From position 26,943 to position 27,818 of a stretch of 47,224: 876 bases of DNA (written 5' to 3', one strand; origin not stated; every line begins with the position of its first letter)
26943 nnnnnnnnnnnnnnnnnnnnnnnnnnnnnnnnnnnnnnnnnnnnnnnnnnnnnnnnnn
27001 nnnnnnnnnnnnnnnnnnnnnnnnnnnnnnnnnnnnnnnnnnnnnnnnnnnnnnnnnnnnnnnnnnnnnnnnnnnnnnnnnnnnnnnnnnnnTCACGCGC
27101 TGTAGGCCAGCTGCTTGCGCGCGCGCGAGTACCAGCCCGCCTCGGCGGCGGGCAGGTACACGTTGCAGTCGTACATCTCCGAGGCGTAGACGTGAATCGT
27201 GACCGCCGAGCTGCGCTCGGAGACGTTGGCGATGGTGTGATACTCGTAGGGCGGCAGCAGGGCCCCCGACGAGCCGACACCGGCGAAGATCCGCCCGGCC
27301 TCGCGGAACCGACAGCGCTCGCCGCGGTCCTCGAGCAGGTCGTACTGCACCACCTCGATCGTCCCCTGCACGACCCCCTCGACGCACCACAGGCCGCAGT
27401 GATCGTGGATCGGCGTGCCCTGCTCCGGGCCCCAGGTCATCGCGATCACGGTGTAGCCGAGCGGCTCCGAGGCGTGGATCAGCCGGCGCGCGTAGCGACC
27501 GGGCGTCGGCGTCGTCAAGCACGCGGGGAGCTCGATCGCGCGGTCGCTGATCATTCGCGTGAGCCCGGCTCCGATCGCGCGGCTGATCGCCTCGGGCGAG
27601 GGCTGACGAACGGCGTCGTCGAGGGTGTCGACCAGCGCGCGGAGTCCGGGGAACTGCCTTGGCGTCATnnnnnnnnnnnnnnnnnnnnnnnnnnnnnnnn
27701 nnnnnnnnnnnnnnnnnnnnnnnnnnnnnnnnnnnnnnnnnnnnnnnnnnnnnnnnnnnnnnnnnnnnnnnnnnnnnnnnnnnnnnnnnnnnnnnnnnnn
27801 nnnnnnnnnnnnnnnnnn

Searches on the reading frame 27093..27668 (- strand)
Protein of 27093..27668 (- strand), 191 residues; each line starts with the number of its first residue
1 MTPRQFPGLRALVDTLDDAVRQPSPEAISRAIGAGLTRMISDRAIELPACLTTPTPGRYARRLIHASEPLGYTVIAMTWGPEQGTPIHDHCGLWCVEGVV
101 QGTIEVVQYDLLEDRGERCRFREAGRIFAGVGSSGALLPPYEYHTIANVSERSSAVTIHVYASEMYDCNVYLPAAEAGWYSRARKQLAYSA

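Call 4: search_protein_families(library=pfam, proteins=[window:27093-27668:-], max_evalue=0.01)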
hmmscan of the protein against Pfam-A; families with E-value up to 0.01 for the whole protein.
window:27093-27668:- (191 aa): 2 families
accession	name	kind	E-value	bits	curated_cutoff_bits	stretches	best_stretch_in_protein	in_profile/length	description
PF05995.18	CDO_I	-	8e-09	35.7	23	1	58-171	57-167/170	Cysteine dioxygenase type I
PF07847.18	PCO_ADO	-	0.0058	16.5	27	1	82-116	54-88/201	PCO_ADO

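Call 5: search_protein_families(library=ncbifam, proteins=[window:27093-27668:-], max_evalue=0.01)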
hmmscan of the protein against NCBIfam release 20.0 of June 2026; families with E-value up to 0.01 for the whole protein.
window:27093-27668:- (191 aa): 0 families

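Call 6: search_solved_structures(query=window:27093-27668:-, max_evalue=1, show_alignments=3)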
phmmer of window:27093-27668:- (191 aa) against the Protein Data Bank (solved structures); distinct sequences matched with E-value up to 1: 33.
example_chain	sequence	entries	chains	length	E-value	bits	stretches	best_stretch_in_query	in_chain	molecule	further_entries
6xb9_A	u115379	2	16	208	1.8e-13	53.9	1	3-174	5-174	Cysteine dioxygenase type I protein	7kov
4qma_A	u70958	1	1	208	2e-13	53.7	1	11-167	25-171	Cysteine dioxygenase type I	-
4wvz_A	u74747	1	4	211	1.7e-12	50.7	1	46-165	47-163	3-mercaptopropionate dioxygenase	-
3uss_A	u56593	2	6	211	8.2e-11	45.2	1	46-165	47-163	Putative uncharacterized protein | 3-mercaptopropionate dioxygenase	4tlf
2atf_A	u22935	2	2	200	5.8e-06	29.4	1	58-171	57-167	Cysteine dioxygenase type I | Cysteine dioxygenase type 1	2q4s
2b5h_A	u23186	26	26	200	5.8e-06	29.4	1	58-171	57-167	Cysteine dioxygenase type I | Cysteine dioxygenase type 1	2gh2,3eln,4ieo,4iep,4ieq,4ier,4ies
6u4s_A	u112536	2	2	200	5.8e-06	29.4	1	58-171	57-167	Cysteine dioxygenase type 1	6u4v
4yni_A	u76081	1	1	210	6.6e-06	29.2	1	58-171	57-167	Cysteine dioxygenase type 1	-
6u1m_A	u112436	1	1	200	2.1e-05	27.6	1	58-171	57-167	Cysteine dioxygenase type 1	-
4xet_A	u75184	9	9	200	2.1e-05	27.6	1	58-171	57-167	Cysteine dioxygenase type 1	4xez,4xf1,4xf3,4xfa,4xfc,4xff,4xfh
6bgf_A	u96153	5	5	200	2.3e-05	27.4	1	58-171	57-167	Cysteine dioxygenase type 1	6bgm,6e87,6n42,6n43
4ubh_A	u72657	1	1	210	2.3e-05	27.4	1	58-171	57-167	Cysteine dioxygenase type 1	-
8vl9_D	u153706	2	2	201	2.4e-05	27.4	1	58-171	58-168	Cysteine dioxygenase type 1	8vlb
2ic1_A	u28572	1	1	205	2.5e-05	27.3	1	58-171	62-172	Cysteine dioxygenase type 1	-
4yyo_A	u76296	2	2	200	2.6e-05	27.2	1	58-164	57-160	Cysteine dioxygenase type 1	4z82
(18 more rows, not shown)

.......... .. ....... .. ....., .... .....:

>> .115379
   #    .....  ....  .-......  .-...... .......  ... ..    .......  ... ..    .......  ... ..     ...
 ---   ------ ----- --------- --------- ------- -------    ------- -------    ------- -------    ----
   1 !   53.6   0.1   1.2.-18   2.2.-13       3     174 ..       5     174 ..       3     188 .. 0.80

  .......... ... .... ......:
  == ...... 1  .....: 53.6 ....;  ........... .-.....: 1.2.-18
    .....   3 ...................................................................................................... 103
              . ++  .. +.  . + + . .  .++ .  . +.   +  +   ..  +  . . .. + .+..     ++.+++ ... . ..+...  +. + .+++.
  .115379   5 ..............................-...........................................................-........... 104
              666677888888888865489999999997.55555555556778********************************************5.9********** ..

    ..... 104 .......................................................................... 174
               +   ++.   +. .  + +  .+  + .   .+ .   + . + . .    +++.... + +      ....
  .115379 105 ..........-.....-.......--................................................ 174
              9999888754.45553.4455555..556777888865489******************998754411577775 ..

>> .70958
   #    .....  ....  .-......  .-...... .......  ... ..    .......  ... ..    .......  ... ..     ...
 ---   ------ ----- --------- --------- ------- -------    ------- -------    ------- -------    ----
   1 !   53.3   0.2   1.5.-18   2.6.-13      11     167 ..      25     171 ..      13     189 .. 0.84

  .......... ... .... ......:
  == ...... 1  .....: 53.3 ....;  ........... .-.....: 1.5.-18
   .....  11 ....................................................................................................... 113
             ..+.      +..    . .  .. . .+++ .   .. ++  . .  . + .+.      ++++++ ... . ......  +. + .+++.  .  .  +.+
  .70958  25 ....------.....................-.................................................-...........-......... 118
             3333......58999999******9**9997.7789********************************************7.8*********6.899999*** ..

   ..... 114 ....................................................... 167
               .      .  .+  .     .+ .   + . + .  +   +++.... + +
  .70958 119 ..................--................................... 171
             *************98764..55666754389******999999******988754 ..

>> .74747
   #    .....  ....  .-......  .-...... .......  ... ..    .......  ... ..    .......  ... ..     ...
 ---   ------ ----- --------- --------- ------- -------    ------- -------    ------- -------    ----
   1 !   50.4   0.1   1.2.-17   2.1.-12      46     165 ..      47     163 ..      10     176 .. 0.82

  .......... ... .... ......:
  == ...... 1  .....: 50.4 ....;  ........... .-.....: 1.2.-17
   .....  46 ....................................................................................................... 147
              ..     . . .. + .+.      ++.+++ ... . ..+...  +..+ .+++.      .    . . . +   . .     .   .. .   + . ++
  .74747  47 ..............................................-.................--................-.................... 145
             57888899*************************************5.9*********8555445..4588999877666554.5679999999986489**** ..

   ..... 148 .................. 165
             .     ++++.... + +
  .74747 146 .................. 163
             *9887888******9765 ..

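Call 7: find_homologous_proteins(query=window:27093-27668:-)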
Query window:27093-27668:- (191 aa): 390 proteins with E <= 0.001 among 581 candidates; the best 120 are listed.
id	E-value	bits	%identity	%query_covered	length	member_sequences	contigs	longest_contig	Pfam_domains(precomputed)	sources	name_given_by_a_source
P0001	9.2e-126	435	100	100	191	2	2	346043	PF05995.19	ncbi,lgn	-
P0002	1.2e-104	366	86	100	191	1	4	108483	PF05995.19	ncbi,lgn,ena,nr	ncbi:MAG: cysteine dioxygenase family protein [Myxococcales bacterium]|nr:cysteine dioxygenase famil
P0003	1.8e-87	310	71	100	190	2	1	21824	PF05995.19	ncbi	-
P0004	7.9e-87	308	73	100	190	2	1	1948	PF05995.19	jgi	-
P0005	3.8e-61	224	54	98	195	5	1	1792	PF05995.19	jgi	jgi:predicted metal-dependent enzyme (double-stranded beta helix superfamily)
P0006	4.7e-61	224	55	99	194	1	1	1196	PF05995.19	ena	-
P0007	4.9e-61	224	53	99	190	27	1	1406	PF05995.19,PF07847.19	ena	-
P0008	7.7e-61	223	55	96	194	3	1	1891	PF05995.19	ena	-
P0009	4.0e-60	221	54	100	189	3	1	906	PF05995.19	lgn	-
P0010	9.4e-60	220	52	100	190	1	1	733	PF05995.19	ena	-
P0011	1.5e-59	219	53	100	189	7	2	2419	PF05995.19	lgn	-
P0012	1.8e-59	219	54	100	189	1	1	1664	PF05995.19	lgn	-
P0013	2.2e-59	218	52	98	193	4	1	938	PF05995.19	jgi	-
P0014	1.0e-58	216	49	98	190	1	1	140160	PF05995.19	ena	-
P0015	1.9e-58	215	49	98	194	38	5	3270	PF05995.19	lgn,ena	-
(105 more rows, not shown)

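Call 8: find_encoding_contigs(protein=P0002, flank=10000, max_places=3)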
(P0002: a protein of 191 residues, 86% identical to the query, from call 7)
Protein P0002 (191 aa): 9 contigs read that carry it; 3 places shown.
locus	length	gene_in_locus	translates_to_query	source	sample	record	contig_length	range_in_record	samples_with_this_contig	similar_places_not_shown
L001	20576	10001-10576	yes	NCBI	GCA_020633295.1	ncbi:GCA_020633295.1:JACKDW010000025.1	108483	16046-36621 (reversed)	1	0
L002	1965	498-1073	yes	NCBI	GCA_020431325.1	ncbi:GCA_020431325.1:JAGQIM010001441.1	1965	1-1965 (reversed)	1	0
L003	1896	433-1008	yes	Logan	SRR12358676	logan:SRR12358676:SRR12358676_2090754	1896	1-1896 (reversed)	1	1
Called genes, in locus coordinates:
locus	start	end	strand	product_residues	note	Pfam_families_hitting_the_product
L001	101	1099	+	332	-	-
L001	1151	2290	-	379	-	-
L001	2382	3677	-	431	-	-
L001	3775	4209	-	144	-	-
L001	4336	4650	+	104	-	-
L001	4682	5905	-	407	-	PF00149:Metallophos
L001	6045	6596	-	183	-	-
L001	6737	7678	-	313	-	-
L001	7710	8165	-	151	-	-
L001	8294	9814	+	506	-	-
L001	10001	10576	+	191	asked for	PF05995:CDO_I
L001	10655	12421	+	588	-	PF07626:PSD3, PF07637:PSD5, PF07631:PSD4, PF07627:PSCyt3, PF07624:PSD2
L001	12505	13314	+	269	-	PF03437:BtpA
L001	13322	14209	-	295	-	-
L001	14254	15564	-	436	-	PF16697:Yop-YscD_cpl (weak), PF00498:FHA, PF00158:Sigma54_activat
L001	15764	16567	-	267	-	-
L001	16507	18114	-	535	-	-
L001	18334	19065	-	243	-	PF00043:GST_C (weak), PF14497:GST_C_3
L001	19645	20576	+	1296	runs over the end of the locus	-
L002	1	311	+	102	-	?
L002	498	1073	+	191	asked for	PF05995:CDO_I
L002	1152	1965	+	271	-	PF07626:PSD3, PF07637:PSD5, PF07631:PSD4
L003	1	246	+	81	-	?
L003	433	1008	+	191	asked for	PF05995:CDO_I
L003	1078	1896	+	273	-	?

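Call 9: find_encoding_contigs(protein=P0003, flank=10000, max_places=3)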
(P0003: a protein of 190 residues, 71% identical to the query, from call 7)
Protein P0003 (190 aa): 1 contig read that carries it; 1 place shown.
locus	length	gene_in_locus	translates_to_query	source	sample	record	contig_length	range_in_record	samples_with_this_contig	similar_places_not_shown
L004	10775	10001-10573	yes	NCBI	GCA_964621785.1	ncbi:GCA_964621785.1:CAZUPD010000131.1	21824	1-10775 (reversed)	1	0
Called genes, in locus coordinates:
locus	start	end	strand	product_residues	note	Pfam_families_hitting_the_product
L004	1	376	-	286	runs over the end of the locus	PF06271:RDD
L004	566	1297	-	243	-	-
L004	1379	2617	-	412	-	-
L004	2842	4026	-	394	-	PF02771:Acyl-CoA_dh_N, PF02770:Acyl-CoA_dh_M, PF00441:Acyl-CoA_dh_1, PF08028:Acyl-CoA_dh_2 (weak)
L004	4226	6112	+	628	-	-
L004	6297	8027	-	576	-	PF00989:PAS, PF08448:PAS_4, PF08447:PAS_3 (weak), PF13426:PAS_9, PF00512:HisKA, PF02518:HATPase_c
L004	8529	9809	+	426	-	PF01266:DAO (faint), PF01494:FAD_binding_3, PF04820:Trp_halogenase (weak), PF07992:Pyr_redox_2 (faint), PF12831:FAD_oxidored, PF13450:NAD_binding_8 (faint), PF04820:Trp_halogenase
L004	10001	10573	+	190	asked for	PF05995:CDO_I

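Call 11: find_encoding_contigs(protein=P0001, flank=10000, max_places=3)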
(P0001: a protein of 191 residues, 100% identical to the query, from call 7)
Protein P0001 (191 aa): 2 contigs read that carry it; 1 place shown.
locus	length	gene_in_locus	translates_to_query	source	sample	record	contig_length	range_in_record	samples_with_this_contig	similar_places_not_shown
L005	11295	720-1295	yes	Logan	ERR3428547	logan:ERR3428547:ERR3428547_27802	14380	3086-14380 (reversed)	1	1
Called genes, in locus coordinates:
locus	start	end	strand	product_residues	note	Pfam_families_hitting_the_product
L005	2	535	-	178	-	?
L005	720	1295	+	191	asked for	PF05995:CDO_I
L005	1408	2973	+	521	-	-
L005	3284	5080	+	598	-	PF07626:PSD3, PF07637:PSD5, PF07631:PSD4, PF07627:PSCyt3, PF07624:PSD2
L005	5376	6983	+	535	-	-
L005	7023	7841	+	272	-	PF03437:BtpA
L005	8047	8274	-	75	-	-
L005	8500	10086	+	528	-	PF09334:tRNA-synt_1g, PF00133:tRNA-synt_1 (weak)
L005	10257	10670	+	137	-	-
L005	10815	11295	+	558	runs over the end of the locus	-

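Call 12: find_related_loci(query=window:27093-27668:-, collection=genome_contigs, flank=8000)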
Query window:27093-27668:- (191 aa) in genome_contigs; peptide patterns used: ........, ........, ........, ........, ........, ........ (x = any residue, [..] = any of these).
74 stretches matched a pattern; 22 encode a relative of the query (tblastn E <= 1e-3); 21 distinct loci.
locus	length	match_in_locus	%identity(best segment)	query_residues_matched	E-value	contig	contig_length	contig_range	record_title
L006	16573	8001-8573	86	1-191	2e-108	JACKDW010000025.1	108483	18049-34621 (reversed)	MAG: Myxococcales bacterium isolate HK-STAS-MYXO-17 HK-STAS-MYXO-17_25, whole genome shotgun sequence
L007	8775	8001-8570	71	1-191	1e-91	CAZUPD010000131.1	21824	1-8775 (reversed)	MAG TPA_asm: uncultured Nannocystaceae bacterium isolate SRP334346_co1_110 genome assembly, contig: NODE_2156_length_218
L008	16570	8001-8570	72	1-191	3e-91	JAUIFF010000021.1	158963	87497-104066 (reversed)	MAG: Polyangia bacterium isolate 8_bin.71 NODE_195_length_158963_cov_8.417896, whole genome shotgun sequence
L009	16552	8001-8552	54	6-190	2e-67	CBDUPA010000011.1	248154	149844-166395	MAG TPA_asm: uncultured bacterium isolate SRR22808130_concoct_95 genome assembly, contig: ERZ25043460.14, whole genome s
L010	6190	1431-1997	53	1-191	6e-62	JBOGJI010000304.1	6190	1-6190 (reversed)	MAG: Thermoanaerobaculia bacterium isolate M3-S_maxbin2.bin.168_sub k127_1090098, whole genome shotgun sequence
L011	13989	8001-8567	48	1-190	2e-59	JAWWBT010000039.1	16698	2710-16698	MAG: Gammaproteobacteria bacterium isolate HN16.bin.18 k141_1460299_length_16698_cov_11.0000, whole genome shotgun seque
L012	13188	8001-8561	45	1-188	2e-58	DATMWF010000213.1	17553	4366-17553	MAG TPA_asm: Arenimonas sp. isolate SMAG_U13087 k141_356457, whole genome shotgun sequence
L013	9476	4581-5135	47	6-191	8e-54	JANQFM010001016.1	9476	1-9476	MAG: Acidobacteria bacterium isolate PL23a_bin.88 k99_1884331, whole genome shotgun sequence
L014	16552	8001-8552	48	8-189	2e-52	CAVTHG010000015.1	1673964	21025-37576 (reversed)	MAG: uncultured Acidobacteriota bacterium isolate MFD09212.bin.2.142 genome assembly, contig: contig_805, whole genome s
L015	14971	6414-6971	45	5-191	2e-52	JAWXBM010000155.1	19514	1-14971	MAG: Lysobacterales bacterium isolate MP6IB1.21 k99_1656338, whole genome shotgun sequence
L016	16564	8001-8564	47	1-187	4e-52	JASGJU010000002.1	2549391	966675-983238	MAG: Pseudoxanthomonas sp. isolate 5N501 JMF-2111-06-0005.ont.bin.501_1, whole genome shotgun sequence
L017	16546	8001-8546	46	8-191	8e-52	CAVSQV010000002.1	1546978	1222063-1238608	MAG: uncultured Acidobacteriota bacterium isolate MFD05747.bin.2.183 genome assembly, contig: contig_16777, whole genome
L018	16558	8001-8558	45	5-191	7e-51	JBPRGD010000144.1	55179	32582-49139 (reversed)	MAG: Candidatus Wenzhouxiangella sp. M2_3B_020 megahit_291734, whole genome shotgun sequence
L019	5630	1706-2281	45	6-188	2e-49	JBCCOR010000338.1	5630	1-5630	MAG: Acidobacteriota bacterium isolate P01_D01_bin.109 k141_1262961_length_5630_cov_9.0000, whole genome shotgun sequenc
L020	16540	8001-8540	49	11-190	2e-48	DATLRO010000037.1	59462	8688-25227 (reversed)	MAG TPA_asm: Vicinamibacterales bacterium isolate SMAG_U13906 k141_500207, whole genome shotgun sequence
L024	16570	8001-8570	40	1-191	6e-40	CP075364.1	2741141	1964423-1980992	MAG: Fimbriimonadaceae bacterium isolate ACE_ARM1 chromosome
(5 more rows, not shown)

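Call 17: search_solved_structures(query=A1, max_evalue=0.001, show_alignments=5)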
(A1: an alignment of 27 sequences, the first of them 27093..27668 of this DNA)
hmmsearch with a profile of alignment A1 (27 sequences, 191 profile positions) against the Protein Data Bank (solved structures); distinct sequences matched with E-value up to 0.001: 26.
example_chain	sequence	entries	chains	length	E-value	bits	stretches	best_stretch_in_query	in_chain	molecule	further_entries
6xb9_A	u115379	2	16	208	2.6e-16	63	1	22-167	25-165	Cysteine dioxygenase type I protein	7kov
4wvz_A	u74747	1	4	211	6.3e-16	61.7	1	23-175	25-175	3-mercaptopropionate dioxygenase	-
4qma_A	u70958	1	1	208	1.9e-14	56.9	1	33-166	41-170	Cysteine dioxygenase type I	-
3uss_A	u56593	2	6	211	4.2e-14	55.7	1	23-175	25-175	Putative uncharacterized protein | 3-mercaptopropionate dioxygenase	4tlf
2atf_A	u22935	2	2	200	3.3e-10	43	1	58-176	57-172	Cysteine dioxygenase type I | Cysteine dioxygenase type 1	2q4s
2b5h_A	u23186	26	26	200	3.4e-10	43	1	58-176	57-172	Cysteine dioxygenase type I | Cysteine dioxygenase type 1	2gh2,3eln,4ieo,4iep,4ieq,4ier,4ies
6u4s_A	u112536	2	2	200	3.5e-10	42.9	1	58-176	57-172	Cysteine dioxygenase type 1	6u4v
4yni_A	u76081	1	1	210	3.8e-10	42.8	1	58-176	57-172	Cysteine dioxygenase type 1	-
6u1m_A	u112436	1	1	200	1.3e-09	41.1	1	71-176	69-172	Cysteine dioxygenase type 1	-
4xet_A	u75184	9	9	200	2.2e-09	40.3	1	58-176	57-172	Cysteine dioxygenase type 1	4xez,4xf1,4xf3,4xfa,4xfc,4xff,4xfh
4ubh_A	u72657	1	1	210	2.5e-09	40.2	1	58-176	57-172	Cysteine dioxygenase type 1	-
6bgf_A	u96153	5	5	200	2.9e-09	40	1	58-176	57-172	Cysteine dioxygenase type 1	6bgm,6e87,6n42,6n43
8vl9_D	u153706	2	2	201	3e-09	39.9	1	58-176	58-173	Cysteine dioxygenase type 1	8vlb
2ic1_A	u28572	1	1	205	3.1e-09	39.8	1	58-176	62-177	Cysteine dioxygenase type 1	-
5ezw_A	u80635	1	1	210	6e-09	38.9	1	58-176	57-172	Cysteine dioxygenase type 1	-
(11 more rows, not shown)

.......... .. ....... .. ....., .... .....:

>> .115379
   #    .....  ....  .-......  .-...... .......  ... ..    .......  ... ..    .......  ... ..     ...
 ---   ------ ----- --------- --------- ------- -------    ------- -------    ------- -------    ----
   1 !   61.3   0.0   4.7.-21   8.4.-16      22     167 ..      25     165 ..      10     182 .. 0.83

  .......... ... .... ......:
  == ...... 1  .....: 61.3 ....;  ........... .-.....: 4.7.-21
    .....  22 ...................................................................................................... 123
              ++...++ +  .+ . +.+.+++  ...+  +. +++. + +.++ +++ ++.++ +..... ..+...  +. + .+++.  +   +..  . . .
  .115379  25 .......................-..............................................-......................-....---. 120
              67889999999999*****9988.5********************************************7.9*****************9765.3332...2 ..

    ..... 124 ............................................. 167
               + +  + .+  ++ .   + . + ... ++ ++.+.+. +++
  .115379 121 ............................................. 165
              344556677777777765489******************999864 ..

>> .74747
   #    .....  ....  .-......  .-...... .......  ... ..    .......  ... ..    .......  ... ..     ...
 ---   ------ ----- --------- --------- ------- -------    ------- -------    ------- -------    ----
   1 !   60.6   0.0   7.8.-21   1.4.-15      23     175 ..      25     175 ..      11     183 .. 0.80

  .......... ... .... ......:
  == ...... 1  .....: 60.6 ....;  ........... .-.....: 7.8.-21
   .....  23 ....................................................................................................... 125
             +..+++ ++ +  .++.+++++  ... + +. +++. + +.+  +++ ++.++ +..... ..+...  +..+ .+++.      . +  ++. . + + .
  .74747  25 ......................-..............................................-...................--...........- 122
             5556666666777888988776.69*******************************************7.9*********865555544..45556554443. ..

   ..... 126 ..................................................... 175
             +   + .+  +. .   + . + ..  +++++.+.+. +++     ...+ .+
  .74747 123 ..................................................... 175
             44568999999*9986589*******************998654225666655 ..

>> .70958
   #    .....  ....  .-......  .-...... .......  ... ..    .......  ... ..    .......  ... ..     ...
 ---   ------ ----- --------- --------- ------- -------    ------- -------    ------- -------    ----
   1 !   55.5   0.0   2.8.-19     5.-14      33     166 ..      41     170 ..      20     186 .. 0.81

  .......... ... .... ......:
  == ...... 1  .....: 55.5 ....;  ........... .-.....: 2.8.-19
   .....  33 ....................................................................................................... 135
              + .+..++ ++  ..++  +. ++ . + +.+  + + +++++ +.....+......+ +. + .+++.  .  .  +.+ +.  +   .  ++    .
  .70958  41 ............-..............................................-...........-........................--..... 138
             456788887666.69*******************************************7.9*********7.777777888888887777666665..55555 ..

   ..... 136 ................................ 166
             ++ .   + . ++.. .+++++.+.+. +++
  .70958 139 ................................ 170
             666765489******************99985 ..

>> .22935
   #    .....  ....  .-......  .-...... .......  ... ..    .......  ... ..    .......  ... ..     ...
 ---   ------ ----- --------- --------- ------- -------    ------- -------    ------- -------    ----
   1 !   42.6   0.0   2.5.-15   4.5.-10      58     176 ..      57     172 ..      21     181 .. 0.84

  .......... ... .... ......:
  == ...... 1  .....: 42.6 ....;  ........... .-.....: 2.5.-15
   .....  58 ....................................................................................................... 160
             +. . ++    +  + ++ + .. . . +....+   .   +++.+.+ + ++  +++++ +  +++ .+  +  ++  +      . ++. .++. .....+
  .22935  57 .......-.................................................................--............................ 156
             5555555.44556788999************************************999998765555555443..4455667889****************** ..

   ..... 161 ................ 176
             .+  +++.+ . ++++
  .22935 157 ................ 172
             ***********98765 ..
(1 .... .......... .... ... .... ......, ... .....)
